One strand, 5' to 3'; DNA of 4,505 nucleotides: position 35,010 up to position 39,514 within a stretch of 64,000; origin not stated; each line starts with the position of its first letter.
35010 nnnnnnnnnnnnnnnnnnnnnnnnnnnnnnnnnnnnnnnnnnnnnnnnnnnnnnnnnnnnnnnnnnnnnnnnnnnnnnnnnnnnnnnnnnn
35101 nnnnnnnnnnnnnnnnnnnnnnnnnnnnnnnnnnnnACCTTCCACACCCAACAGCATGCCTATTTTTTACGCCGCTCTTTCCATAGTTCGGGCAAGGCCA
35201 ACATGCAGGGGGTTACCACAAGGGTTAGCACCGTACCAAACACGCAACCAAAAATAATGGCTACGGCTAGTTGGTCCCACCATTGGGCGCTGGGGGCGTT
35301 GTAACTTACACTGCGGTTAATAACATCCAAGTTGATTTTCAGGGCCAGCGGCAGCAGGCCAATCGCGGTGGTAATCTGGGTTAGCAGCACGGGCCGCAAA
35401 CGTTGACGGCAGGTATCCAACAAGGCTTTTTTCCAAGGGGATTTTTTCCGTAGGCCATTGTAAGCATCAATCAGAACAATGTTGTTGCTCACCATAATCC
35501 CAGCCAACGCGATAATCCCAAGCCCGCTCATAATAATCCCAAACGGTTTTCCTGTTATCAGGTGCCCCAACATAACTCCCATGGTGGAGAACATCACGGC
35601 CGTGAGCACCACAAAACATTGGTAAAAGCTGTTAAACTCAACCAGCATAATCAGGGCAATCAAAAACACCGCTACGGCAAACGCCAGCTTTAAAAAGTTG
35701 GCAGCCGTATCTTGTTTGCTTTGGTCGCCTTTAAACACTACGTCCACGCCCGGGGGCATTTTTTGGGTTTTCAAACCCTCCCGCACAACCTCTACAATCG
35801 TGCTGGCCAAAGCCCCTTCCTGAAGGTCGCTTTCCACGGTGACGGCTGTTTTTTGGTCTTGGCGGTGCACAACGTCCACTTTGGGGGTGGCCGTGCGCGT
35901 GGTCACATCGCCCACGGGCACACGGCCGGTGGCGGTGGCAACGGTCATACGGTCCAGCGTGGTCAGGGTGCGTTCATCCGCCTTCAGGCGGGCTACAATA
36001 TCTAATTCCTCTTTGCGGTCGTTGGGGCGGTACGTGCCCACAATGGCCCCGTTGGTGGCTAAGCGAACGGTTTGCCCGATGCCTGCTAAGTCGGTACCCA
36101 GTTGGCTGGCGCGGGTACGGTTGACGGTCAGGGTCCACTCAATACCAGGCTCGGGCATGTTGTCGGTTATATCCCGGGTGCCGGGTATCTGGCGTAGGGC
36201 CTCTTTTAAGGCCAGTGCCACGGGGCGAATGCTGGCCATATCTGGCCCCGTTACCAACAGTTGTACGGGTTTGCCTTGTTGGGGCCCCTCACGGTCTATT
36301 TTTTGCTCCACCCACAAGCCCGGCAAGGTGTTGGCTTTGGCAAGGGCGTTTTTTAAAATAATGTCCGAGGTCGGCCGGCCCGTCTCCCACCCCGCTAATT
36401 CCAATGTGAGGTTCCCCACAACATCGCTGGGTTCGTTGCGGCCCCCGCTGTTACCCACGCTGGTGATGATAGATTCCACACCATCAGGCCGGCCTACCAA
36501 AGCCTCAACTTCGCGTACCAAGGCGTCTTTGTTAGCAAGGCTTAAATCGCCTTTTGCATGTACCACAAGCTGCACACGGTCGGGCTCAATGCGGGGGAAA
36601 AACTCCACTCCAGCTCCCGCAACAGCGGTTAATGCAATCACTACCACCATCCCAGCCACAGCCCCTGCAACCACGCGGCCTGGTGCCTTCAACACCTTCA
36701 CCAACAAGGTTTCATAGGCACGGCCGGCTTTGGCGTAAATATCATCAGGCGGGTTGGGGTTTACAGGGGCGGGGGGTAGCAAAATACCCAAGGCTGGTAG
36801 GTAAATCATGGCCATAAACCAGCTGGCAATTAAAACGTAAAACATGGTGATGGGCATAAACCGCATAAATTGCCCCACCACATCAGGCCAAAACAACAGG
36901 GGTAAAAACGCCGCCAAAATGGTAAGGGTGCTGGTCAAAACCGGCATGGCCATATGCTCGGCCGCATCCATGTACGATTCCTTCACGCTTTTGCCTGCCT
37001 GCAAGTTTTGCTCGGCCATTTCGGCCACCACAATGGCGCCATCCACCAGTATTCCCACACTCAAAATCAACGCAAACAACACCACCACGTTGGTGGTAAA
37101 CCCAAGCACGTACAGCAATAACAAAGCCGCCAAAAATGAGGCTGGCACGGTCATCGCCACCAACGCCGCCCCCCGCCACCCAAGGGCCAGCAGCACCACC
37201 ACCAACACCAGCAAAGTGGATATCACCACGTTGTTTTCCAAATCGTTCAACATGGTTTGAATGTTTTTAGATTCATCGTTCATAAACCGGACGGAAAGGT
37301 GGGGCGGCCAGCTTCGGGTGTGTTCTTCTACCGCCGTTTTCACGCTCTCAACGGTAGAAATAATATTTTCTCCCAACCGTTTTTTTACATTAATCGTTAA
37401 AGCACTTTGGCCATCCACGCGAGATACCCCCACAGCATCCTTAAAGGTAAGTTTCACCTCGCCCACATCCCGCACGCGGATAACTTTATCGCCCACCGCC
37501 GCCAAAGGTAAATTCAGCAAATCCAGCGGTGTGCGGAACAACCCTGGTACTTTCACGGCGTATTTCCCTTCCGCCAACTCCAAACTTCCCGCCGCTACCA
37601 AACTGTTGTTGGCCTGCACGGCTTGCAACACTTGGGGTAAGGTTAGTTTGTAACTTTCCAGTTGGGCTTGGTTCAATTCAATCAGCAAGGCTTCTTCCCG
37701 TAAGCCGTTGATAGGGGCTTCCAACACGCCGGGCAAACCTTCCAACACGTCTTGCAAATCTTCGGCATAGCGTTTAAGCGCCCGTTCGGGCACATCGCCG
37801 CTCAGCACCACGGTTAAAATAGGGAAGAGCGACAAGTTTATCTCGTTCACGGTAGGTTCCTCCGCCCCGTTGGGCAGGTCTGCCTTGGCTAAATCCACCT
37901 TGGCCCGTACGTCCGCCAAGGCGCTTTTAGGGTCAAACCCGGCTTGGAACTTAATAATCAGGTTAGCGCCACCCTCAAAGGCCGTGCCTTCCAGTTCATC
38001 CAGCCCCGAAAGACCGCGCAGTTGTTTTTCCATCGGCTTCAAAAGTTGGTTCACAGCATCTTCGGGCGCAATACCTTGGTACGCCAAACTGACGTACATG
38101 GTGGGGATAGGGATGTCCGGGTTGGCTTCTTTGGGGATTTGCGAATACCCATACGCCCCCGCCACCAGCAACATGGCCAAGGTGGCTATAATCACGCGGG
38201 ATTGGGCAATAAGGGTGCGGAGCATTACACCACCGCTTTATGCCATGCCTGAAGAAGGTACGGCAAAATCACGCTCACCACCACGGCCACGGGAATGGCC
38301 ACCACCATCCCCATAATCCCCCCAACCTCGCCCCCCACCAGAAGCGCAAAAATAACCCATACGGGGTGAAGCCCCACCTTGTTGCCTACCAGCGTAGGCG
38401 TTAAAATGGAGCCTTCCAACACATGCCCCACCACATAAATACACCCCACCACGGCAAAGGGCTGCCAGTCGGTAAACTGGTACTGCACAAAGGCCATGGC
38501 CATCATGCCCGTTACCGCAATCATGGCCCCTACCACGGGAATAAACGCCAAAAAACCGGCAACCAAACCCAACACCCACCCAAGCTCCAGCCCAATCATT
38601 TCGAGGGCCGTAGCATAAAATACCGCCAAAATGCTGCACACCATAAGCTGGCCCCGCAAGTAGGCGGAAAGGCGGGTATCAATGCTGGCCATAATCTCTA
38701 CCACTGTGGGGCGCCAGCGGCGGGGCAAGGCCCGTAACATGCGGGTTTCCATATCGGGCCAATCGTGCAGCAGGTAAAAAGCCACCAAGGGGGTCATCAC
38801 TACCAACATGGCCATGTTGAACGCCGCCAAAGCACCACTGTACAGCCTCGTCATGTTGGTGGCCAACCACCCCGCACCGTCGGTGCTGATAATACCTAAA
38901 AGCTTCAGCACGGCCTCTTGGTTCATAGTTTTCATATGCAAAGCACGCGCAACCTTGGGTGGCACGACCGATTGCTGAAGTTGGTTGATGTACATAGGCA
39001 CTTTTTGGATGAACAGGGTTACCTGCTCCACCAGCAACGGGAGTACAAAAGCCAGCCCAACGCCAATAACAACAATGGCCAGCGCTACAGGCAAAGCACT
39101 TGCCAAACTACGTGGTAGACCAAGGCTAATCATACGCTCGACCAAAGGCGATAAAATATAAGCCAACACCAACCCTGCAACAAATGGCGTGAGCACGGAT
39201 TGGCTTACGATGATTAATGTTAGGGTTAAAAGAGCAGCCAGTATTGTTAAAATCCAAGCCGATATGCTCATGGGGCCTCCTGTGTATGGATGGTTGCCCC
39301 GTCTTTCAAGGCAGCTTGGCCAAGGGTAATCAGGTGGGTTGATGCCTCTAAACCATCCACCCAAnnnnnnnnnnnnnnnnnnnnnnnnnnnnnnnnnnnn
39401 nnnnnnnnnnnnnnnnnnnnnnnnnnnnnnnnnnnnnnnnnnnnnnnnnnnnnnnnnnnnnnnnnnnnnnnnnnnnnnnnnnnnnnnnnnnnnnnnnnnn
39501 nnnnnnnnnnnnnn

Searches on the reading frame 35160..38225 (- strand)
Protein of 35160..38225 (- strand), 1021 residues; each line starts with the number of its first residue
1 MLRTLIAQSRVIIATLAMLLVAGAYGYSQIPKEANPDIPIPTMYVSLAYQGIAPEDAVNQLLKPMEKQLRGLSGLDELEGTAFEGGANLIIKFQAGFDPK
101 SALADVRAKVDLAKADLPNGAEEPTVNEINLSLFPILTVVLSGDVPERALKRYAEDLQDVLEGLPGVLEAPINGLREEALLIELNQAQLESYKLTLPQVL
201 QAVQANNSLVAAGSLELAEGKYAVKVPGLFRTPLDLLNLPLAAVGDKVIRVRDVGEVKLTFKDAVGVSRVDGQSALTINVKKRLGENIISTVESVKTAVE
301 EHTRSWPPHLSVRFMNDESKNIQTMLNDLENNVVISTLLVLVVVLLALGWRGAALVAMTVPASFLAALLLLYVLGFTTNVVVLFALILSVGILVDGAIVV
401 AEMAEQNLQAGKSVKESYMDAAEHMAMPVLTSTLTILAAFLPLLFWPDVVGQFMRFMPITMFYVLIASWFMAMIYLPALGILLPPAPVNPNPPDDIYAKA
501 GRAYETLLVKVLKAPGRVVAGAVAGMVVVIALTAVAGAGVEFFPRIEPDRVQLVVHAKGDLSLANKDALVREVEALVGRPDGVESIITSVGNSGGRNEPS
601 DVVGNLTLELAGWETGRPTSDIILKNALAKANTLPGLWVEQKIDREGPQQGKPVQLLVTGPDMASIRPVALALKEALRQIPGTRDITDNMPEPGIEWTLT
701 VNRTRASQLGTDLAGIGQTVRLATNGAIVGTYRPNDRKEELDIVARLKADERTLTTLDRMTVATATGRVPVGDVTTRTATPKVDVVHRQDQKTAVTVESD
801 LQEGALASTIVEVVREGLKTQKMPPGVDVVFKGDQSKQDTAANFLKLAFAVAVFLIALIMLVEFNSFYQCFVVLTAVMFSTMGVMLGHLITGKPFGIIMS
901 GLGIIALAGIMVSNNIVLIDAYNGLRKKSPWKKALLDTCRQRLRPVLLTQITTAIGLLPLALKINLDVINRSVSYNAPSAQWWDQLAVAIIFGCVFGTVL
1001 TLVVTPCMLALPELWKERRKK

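Call 15: search_protein_families(library=pfam, proteins=[window:35160-38225:-], max_evalue=0.001)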
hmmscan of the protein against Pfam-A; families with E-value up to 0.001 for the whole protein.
window:35160-38225:- (1021 aa): 2 families
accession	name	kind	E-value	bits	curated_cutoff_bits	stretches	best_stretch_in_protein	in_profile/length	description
PF00873.25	ACR_tran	-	4.3e-165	551.6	28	1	3-1009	3-1017/1021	AcrB/AcrD/AcrF family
PF03176.21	MMPL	-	0.00025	20.5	20.5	1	328-446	144-268/333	MMPL family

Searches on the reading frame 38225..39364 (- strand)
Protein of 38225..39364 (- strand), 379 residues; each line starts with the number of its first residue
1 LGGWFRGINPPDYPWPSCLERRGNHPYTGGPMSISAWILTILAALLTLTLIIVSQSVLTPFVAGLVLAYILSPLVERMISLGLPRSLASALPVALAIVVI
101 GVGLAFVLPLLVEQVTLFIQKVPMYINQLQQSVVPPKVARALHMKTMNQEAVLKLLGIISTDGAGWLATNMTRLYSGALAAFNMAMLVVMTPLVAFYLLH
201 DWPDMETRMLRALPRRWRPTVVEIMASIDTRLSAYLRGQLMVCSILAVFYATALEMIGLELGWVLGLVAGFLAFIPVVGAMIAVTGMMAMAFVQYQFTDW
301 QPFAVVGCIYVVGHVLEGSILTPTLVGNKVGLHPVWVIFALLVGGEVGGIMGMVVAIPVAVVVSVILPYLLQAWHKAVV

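Call 15: search_protein_families(library=pfam, proteins=[window:38225-39364:-], max_evalue=0.001)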
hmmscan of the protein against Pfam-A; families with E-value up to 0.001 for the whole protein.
window:38225-39364:- (379 aa): 1 family
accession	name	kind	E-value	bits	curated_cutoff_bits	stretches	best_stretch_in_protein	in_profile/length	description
PF01594.21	AI-2E_transport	-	3.2e-55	188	34.3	1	38-367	3-323/327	AI-2E family transporter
